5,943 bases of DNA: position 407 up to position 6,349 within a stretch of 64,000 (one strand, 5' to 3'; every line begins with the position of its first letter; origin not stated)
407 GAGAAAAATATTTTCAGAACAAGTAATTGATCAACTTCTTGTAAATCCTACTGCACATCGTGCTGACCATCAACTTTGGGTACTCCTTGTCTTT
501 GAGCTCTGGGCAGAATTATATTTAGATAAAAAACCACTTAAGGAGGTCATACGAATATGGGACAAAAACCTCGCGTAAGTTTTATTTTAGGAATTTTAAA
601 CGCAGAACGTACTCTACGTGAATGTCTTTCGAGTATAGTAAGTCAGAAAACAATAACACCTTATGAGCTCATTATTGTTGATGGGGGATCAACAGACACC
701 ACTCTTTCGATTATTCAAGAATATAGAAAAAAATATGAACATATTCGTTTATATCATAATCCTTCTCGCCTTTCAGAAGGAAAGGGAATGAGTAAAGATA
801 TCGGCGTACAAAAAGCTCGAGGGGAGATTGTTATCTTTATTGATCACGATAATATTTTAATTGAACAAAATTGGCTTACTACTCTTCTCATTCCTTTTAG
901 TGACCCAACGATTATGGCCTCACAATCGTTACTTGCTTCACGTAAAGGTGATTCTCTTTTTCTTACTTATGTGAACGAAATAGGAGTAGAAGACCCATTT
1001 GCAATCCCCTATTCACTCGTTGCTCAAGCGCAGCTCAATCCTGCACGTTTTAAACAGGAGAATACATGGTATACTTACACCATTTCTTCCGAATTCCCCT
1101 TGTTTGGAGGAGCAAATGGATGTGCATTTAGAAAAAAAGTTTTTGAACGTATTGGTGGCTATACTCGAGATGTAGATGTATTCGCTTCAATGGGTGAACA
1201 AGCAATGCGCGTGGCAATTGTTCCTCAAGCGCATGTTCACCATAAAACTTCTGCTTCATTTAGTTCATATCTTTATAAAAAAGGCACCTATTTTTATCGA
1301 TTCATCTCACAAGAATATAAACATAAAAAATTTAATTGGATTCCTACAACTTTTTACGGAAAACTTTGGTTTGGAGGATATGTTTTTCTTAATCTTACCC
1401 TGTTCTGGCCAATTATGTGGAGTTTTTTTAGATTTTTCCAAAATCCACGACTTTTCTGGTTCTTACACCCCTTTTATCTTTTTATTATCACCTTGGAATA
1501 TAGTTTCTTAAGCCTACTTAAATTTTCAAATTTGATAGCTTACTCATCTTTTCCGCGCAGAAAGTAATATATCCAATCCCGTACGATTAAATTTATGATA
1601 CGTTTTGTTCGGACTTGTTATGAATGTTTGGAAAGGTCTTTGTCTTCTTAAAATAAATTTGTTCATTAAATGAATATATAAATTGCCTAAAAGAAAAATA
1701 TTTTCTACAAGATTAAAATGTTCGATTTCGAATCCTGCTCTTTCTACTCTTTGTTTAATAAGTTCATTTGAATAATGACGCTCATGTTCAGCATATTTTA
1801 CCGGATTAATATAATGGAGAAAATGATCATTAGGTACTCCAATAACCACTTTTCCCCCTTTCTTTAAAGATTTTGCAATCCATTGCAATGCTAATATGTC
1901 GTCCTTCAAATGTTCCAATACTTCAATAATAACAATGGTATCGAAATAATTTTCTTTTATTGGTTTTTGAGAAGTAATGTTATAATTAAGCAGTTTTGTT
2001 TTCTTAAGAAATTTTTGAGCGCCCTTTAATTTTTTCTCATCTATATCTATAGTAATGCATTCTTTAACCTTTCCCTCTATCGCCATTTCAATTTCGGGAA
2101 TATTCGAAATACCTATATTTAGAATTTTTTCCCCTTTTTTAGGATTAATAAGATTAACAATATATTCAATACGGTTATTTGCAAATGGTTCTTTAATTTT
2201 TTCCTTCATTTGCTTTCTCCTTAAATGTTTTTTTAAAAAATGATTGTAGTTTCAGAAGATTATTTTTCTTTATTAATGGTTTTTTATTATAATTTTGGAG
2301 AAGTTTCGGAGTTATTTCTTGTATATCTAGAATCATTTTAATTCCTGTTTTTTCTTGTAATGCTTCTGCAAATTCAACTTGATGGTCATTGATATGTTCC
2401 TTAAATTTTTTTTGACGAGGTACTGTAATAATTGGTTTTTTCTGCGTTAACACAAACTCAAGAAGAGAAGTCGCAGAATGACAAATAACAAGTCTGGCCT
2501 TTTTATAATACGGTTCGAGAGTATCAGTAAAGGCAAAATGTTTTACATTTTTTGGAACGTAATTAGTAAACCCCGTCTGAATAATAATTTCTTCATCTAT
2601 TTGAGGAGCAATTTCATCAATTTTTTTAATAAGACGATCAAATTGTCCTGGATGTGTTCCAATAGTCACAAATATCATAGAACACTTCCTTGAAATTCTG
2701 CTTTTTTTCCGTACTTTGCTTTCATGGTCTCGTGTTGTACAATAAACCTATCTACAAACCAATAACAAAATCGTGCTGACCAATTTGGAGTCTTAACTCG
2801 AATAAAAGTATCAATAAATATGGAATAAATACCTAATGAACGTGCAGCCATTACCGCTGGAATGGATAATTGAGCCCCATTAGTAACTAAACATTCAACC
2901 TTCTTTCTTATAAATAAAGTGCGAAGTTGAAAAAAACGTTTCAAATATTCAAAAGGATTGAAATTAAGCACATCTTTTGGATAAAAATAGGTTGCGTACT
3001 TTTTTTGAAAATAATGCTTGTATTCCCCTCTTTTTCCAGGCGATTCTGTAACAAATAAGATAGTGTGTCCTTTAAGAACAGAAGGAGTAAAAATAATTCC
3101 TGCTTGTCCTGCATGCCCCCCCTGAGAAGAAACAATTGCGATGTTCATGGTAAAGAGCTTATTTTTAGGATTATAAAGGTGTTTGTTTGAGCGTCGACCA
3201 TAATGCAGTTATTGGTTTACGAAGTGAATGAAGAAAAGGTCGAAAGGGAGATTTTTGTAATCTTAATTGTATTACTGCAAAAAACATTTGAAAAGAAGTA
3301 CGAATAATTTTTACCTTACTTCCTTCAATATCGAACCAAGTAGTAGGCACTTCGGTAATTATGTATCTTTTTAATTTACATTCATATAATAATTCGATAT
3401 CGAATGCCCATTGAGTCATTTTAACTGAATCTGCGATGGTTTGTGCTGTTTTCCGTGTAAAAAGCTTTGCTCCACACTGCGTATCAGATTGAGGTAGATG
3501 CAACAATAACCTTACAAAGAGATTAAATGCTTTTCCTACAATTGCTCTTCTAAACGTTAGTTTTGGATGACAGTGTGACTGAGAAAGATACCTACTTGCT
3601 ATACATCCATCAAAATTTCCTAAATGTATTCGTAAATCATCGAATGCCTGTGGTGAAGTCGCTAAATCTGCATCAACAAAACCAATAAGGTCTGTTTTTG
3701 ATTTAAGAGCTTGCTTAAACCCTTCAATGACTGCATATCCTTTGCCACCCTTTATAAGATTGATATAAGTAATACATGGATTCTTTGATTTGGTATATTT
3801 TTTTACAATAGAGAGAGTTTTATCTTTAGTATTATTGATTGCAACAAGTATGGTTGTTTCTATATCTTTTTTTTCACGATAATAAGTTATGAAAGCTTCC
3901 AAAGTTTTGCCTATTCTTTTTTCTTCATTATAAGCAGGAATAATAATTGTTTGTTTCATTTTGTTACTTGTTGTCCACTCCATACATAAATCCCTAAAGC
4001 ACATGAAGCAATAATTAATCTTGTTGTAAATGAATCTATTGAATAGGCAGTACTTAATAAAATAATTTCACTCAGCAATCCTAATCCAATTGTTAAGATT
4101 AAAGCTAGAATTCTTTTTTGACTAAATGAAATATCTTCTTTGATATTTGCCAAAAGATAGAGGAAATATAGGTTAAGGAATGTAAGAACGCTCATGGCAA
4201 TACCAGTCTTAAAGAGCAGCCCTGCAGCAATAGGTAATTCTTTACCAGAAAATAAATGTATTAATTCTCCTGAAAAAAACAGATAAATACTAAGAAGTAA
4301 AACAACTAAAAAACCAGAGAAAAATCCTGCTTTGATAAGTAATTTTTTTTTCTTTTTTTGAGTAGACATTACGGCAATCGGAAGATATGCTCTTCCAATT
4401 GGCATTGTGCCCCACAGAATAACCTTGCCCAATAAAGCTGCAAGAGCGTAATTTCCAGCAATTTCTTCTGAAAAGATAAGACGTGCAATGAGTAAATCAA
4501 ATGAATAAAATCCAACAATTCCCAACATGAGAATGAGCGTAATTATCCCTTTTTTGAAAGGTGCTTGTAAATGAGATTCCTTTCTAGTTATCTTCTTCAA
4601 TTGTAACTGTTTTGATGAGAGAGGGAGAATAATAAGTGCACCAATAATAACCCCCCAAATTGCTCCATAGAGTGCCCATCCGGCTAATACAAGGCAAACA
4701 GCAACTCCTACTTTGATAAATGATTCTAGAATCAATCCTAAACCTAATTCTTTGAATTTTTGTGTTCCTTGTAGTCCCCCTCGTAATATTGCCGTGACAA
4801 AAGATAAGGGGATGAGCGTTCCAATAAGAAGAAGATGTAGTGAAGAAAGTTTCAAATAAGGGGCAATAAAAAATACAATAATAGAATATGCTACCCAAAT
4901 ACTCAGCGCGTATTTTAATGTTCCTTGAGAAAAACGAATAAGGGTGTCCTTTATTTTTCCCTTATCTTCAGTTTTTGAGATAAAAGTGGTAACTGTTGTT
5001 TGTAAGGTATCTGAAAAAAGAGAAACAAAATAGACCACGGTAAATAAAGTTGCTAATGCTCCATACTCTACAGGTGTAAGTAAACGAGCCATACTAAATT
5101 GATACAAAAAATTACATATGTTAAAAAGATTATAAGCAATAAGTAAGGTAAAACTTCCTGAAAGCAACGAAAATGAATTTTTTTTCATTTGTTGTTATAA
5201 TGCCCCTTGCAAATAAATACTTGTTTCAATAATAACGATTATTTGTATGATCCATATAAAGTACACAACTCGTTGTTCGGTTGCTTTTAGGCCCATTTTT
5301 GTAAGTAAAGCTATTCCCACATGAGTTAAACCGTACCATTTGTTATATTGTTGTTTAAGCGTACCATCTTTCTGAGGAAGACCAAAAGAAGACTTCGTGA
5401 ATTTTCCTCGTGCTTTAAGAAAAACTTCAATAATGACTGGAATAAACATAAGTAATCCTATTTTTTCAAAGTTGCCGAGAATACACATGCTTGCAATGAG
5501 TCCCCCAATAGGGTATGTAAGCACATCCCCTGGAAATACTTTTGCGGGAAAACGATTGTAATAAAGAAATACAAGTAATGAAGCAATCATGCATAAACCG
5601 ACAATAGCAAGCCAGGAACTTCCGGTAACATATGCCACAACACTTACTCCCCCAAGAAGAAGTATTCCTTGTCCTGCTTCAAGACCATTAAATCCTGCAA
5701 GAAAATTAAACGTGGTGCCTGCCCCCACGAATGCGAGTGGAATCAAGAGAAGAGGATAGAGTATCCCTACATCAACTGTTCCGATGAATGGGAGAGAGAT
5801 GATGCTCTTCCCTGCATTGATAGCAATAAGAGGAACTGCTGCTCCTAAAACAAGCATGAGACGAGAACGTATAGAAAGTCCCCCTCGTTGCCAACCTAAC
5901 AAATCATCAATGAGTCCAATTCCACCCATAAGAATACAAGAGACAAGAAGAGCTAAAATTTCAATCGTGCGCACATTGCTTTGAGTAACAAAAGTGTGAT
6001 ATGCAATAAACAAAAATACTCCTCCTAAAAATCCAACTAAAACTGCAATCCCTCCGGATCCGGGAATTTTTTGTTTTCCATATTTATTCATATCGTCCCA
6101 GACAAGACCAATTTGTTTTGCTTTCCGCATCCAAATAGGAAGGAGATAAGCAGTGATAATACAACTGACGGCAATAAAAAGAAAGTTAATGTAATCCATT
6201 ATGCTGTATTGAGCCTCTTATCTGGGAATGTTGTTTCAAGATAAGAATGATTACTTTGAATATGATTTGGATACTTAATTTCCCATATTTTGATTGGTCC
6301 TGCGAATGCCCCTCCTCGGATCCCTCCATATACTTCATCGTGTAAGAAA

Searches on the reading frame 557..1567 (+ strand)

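Call 44: search_protein_families(library=pfam, proteins=[window:557-1567:+], max_evalue=0.001)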
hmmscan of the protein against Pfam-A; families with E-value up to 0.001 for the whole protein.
window:557-1567:+ (336 aa): 3 families
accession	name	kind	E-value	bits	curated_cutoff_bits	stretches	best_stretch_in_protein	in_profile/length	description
PF00535.33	Glycos_transf_2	-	1.2e-23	84.3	23.3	1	8-128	1-118/168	Glycosyl transferase family 2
PF13641.12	Glyco_tranf_2_3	-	5.7e-12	46.6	27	1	5-239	1-221/230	Glycosyltransferase like family 2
PF10111.15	Glyco_tranf_2_2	-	1.1e-09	38.7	27.3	1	34-101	28-94/276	Glycosyltransferase like family 2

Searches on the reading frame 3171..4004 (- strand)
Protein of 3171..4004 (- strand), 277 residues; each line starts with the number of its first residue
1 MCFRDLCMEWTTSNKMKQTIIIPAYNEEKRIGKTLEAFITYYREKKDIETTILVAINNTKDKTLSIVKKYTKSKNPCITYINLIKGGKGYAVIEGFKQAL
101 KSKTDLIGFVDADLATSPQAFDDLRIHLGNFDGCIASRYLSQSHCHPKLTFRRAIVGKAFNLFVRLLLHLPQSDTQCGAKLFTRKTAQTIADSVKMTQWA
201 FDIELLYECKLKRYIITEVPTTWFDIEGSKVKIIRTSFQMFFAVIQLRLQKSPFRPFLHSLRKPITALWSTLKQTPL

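Call 44: search_protein_families(library=pfam, proteins=[window:3171-4004:-], max_evalue=0.001)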
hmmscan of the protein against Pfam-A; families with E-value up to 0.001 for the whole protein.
window:3171-4004:- (277 aa): 2 families
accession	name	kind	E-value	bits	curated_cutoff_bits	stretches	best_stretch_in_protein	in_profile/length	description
PF00535.33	Glycos_transf_2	-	1.8e-17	64.2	23.3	1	19-143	1-120/168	Glycosyl transferase family 2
PF13641.12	Glyco_tranf_2_3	-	7e-07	29.9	27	1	19-122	4-105/230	Glycosyltransferase like family 2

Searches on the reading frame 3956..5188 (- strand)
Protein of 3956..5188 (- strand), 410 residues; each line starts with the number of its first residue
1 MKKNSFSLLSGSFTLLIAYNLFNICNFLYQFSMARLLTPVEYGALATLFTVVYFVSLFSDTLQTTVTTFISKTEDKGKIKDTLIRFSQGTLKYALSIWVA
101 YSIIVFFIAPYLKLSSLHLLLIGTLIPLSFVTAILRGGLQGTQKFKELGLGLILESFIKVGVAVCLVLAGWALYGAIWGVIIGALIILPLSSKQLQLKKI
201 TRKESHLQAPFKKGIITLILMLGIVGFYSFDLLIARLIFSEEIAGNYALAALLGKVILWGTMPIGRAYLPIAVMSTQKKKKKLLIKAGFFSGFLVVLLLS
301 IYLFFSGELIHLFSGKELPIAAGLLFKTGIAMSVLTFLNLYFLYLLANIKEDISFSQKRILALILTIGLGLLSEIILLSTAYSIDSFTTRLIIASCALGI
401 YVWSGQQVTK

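Call 44: search_protein_families(library=pfam, proteins=[window:3956-5188:-], max_evalue=0.001)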
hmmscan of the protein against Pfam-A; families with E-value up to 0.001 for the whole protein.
window:3956-5188:- (410 aa): 2 families
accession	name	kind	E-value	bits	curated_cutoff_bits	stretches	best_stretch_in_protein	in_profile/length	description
PF01943.22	Polysacc_synt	-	8.2e-09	35.7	28.2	1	9-271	2-269/274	Polysaccharide biosynthesis protein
PF13440.11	Polysacc_synt_3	-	1e-07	31.9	23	1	33-314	2-284/293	Polysaccharide biosynthesis protein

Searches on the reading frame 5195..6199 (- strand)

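Call 44: search_protein_families(library=pfam, proteins=[window:5195-6199:-], max_evalue=0.001)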
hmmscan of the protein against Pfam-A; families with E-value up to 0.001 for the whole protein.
window:5195-6199:- (334 aa): 1 family
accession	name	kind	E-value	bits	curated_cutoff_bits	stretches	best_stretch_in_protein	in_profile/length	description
PF00953.26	Glycos_transf_4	-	4.2e-27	95.5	27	1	82-242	2-159/160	Glycosyl transferase family 4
